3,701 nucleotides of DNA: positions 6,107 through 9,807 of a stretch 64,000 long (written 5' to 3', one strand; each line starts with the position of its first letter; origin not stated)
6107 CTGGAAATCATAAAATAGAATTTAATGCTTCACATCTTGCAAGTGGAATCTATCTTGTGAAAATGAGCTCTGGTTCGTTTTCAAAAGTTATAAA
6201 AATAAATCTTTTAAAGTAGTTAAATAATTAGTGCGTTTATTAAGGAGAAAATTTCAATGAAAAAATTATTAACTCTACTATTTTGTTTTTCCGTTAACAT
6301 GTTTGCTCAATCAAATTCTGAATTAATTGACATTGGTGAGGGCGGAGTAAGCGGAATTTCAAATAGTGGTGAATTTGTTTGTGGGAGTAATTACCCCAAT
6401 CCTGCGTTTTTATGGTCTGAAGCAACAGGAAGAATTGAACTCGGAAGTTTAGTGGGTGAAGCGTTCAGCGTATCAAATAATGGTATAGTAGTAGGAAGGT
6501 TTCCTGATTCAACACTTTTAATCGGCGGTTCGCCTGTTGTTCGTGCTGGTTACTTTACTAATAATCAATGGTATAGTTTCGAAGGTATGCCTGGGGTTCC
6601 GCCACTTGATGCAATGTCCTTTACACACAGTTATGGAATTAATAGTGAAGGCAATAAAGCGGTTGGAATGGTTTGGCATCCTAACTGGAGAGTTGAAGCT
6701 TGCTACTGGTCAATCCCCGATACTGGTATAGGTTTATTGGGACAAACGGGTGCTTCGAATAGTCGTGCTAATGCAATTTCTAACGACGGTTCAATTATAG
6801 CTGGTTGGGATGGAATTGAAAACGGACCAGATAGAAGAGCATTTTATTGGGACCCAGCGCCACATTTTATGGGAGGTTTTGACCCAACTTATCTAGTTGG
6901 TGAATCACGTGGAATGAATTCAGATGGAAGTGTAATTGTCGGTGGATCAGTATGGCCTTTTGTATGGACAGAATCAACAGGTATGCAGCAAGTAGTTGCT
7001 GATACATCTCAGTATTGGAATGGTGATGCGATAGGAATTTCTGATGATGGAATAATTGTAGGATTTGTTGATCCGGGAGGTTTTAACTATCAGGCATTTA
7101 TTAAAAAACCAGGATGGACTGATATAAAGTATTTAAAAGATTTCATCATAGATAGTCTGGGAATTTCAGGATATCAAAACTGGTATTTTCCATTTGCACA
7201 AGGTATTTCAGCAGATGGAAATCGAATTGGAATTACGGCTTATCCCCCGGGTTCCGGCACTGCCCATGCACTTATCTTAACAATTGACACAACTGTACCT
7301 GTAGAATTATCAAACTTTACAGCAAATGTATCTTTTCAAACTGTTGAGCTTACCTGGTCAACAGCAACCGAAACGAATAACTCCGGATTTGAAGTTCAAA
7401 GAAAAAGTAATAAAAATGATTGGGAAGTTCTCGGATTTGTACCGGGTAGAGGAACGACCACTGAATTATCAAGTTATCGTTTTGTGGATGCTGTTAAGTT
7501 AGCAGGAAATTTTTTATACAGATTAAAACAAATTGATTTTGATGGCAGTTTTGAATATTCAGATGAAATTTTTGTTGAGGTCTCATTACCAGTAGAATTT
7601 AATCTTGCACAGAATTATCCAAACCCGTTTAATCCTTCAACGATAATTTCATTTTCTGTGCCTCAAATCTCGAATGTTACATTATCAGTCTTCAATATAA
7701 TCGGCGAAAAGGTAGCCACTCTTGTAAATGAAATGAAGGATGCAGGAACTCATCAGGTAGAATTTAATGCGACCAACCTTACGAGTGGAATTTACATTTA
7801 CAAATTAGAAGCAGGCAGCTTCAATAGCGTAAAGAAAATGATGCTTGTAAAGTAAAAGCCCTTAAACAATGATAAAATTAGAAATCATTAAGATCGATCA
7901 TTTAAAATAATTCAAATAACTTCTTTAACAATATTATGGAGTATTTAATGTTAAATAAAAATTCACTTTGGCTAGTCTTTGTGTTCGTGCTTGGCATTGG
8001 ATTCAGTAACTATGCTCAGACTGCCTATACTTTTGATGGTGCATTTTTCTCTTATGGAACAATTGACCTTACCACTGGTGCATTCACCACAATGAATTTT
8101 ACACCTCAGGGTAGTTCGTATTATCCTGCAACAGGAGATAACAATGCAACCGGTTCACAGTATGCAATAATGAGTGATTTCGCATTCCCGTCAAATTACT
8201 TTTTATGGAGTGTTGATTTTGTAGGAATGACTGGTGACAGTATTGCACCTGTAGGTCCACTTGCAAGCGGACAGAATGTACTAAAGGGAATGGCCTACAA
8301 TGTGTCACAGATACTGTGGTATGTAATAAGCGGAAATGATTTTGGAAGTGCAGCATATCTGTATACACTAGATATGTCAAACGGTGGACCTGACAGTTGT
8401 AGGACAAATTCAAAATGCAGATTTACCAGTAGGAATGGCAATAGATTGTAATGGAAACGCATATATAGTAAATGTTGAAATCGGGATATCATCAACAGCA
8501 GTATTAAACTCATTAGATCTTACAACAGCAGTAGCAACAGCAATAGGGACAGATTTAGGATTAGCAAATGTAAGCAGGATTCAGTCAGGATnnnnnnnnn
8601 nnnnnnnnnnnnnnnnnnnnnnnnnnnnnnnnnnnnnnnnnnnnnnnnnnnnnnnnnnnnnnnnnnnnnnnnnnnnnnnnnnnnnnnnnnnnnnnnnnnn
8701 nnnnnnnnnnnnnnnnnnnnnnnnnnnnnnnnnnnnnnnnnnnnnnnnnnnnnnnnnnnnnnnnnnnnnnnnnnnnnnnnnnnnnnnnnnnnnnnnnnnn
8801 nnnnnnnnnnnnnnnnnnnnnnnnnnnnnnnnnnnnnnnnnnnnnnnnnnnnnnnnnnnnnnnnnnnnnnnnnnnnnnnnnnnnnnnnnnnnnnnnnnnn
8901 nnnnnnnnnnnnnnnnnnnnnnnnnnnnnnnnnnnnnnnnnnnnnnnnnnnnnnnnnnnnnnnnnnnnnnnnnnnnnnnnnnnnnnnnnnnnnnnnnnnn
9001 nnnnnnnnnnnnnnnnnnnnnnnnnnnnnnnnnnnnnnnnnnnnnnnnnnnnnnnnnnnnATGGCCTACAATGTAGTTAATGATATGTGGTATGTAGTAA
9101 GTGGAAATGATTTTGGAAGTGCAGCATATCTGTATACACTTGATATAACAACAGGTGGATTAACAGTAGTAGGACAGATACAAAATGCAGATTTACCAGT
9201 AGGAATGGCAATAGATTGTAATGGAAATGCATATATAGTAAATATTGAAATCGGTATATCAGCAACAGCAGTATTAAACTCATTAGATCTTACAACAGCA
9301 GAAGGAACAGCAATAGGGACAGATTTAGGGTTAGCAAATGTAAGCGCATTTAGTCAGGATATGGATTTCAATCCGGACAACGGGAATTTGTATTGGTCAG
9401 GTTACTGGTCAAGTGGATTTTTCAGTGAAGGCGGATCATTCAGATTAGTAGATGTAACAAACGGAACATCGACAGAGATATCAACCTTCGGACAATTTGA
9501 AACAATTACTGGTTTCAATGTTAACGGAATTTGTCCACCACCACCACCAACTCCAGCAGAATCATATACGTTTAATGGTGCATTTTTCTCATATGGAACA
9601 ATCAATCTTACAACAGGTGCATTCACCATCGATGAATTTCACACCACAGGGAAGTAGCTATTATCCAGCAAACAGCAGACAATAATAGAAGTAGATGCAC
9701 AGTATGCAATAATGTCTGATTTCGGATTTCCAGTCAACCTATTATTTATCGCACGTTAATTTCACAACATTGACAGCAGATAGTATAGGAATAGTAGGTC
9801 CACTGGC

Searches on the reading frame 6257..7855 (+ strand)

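Call 79: search_protein_families(library=pfam, proteins=[window:6257-7855:+], max_evalue=0.00001)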
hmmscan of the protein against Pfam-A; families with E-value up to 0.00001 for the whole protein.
window:6257-7855:+ (532 aa): 1 family
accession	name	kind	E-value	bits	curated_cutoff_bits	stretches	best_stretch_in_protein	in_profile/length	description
PF18962.6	Por_Secre_tail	-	8.9e-11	42.4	27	1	454-529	2-74/75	Secretion system C-terminal sorting domain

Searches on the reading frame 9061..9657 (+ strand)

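Call 71: search_protein_families(library=pfam, proteins=[window:9061-9657:+], max_evalue=0.001)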
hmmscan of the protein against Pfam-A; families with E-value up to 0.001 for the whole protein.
window:9061-9657:+ (198 aa): 1 family
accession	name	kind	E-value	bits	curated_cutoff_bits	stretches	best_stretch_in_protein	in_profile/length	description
PF14339.12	DUF4394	-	0.0004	20.2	29.6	0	11-44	191-224/230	Domain of unknown function (DUF4394)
